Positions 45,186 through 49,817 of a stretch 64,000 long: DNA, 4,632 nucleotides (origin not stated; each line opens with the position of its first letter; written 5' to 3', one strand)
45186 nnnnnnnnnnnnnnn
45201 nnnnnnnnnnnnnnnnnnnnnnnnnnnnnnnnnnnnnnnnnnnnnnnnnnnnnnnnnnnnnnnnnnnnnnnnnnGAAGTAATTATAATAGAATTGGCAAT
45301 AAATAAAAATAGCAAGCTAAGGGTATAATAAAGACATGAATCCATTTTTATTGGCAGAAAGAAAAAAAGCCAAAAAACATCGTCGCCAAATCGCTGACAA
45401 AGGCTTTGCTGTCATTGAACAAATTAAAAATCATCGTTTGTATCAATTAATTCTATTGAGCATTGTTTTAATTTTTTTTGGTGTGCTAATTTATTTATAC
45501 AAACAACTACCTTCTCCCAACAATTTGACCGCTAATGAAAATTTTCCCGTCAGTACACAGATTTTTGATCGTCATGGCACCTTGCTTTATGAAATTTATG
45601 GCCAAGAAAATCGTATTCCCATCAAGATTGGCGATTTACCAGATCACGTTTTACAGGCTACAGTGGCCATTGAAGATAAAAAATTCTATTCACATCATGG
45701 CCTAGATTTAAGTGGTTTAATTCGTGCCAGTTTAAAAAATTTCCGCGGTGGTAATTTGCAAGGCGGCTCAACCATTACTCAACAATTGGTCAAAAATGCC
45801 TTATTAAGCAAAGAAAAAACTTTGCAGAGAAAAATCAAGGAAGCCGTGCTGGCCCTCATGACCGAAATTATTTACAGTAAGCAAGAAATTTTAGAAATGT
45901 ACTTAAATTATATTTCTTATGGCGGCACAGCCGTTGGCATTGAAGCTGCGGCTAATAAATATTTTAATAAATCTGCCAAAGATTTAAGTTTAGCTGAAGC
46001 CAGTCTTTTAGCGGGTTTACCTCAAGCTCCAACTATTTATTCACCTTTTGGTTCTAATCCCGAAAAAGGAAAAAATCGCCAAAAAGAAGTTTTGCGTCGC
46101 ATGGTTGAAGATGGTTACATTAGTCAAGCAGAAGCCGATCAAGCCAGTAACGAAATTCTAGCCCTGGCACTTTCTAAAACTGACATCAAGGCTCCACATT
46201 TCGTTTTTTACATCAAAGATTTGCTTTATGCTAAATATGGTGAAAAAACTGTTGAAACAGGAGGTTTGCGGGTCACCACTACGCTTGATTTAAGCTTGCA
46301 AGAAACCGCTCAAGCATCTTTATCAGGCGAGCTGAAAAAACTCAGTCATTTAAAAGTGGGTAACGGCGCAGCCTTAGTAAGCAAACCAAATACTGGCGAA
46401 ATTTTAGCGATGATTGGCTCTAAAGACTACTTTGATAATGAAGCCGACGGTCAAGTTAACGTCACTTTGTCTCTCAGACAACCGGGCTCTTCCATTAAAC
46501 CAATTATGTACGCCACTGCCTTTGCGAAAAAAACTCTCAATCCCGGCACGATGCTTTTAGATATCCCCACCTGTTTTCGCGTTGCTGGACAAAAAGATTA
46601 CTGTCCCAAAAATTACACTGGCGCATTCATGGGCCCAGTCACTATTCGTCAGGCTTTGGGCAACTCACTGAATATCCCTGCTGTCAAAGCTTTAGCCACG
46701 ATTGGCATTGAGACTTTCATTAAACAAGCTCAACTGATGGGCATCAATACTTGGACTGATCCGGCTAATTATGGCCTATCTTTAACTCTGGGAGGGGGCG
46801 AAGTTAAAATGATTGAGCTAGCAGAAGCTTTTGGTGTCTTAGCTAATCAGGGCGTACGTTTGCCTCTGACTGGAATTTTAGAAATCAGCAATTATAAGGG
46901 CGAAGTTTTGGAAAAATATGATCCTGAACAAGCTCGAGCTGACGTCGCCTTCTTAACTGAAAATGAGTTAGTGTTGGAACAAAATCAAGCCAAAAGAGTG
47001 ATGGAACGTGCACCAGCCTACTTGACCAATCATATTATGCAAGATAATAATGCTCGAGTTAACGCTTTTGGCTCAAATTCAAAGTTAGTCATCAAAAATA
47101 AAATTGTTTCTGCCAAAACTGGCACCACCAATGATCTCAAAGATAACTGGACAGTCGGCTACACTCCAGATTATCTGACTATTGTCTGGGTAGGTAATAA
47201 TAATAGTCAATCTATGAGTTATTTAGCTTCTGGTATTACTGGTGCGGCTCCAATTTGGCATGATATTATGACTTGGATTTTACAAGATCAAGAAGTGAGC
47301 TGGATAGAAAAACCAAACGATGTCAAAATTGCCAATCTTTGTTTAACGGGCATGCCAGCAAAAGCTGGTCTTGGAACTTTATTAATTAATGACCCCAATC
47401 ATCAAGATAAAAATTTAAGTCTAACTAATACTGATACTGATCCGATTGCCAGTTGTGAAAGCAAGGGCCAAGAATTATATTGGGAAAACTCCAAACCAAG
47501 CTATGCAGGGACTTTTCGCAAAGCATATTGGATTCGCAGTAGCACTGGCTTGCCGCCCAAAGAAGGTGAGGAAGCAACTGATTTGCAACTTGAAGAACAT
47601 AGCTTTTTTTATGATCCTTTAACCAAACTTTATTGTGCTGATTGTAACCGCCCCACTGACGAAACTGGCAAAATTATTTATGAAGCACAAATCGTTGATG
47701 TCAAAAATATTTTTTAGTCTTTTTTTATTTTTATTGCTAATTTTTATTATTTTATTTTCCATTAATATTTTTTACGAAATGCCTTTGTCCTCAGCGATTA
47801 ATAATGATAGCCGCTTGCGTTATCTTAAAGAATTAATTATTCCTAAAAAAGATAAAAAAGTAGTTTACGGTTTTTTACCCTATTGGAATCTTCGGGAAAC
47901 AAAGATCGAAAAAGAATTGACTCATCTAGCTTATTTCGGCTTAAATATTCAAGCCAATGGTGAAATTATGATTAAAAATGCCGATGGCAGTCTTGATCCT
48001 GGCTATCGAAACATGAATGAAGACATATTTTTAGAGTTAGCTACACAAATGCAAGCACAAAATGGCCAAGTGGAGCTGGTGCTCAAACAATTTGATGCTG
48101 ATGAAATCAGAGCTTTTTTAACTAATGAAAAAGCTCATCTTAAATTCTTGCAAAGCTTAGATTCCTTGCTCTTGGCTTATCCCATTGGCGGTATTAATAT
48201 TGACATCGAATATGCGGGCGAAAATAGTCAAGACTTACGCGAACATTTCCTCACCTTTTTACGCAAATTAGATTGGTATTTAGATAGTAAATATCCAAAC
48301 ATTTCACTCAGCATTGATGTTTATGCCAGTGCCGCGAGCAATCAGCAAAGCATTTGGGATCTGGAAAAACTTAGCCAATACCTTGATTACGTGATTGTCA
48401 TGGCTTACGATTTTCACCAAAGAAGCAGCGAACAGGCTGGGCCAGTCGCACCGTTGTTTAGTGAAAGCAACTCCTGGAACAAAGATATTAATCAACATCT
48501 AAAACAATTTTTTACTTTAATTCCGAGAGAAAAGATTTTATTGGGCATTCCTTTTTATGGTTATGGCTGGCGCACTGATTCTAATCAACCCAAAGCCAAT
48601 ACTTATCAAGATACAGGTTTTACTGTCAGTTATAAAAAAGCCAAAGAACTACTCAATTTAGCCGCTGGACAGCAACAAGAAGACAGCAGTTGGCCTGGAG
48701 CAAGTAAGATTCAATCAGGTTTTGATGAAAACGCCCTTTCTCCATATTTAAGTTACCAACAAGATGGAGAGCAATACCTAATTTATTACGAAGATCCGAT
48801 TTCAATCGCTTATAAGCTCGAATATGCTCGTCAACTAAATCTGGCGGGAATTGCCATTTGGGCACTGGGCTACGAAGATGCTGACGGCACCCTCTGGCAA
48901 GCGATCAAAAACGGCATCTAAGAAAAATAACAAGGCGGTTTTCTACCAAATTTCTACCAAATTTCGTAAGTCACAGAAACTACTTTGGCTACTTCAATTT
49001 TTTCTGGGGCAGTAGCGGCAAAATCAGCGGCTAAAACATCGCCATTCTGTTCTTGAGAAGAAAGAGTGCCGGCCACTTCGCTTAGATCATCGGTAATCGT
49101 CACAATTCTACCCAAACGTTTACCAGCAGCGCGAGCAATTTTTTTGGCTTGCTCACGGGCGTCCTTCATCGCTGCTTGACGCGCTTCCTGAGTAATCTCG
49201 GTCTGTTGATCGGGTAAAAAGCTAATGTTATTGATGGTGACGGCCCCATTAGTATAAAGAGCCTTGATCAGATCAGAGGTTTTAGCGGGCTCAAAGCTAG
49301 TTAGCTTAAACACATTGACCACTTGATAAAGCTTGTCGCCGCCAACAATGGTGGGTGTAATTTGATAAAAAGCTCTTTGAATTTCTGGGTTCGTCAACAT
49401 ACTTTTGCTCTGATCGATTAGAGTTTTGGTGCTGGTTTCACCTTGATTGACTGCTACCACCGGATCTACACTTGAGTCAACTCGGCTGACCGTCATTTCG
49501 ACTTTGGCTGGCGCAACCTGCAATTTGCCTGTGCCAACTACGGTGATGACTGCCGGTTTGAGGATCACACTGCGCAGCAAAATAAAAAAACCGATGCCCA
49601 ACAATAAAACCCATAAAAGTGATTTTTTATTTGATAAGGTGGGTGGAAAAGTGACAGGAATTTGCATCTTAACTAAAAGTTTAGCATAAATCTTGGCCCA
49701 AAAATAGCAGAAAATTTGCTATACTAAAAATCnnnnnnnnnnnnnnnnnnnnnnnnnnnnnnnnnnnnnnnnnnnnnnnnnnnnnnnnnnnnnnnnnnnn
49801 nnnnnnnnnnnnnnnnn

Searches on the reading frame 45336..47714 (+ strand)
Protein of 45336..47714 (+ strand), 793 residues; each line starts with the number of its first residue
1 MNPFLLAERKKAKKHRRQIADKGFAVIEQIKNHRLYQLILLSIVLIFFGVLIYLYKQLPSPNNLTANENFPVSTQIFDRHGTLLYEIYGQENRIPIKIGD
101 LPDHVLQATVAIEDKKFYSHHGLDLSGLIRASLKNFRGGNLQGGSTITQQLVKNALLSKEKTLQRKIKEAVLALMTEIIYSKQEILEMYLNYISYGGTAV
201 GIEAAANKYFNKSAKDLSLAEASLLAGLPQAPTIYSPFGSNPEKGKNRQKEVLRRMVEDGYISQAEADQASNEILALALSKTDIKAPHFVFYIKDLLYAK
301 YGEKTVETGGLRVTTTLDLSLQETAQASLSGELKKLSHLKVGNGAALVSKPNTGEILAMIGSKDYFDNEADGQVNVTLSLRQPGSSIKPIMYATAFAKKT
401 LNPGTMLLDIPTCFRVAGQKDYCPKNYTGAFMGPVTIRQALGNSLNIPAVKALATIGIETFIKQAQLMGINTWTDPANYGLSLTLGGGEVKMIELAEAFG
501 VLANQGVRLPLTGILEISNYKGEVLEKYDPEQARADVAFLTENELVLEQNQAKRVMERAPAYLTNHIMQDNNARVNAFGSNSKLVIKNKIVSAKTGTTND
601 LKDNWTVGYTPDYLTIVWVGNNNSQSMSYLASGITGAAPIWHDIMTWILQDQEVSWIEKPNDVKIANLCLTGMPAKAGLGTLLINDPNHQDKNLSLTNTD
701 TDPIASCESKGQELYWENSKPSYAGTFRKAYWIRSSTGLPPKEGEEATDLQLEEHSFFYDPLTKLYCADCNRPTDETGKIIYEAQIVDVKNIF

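Call 59: search_protein_families(library=pfam, proteins=[window:45336-47714:+], max_evalue=0.00001)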
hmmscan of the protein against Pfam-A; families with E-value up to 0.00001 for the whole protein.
window:45336-47714:+ (793 aa): 2 families
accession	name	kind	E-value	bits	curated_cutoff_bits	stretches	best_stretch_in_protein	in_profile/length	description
PF00912.28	Transgly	-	3e-62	209.7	27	1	81-256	2-177/178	Transglycosylase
PF00905.27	Transpeptidase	-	9.9e-20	71.4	22.1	1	344-645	1-298/299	Penicillin binding protein transpeptidase domain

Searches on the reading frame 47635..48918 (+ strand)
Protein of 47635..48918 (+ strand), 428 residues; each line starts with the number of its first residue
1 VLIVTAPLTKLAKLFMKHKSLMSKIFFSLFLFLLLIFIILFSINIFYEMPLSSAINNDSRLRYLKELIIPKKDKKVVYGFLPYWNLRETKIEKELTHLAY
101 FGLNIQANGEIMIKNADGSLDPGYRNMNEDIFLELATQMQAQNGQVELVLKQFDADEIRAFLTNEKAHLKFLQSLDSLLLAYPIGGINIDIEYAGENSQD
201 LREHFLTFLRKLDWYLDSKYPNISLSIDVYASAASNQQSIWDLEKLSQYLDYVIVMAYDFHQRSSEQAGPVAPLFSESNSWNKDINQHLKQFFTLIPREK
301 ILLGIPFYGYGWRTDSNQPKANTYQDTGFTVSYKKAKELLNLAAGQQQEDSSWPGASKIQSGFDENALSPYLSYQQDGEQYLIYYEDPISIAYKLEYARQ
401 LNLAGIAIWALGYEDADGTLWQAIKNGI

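Call 59: search_protein_families(library=pfam, proteins=[window:47635-48918:+], max_evalue=0.00001)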
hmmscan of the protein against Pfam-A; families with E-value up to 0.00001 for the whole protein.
window:47635-48918:+ (428 aa): 1 family
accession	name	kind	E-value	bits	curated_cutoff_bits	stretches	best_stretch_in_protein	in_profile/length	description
PF00704.34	Glyco_hydro_18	-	1.5e-42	146.8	29.6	1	83-413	8-316/317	Glycosyl hydrolases family 18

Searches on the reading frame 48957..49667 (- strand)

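Call 59: search_protein_families(library=pfam, proteins=[window:48957-49667:-], max_evalue=0.00001)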
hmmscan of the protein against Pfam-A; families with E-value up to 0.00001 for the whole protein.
window:48957-49667:- (237 aa): 1 family
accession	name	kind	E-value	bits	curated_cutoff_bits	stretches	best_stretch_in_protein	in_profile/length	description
PF04402.19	SIMPL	-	2.8e-24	87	25.2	1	41-234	1-205/205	Protein of unknown function (DUF541)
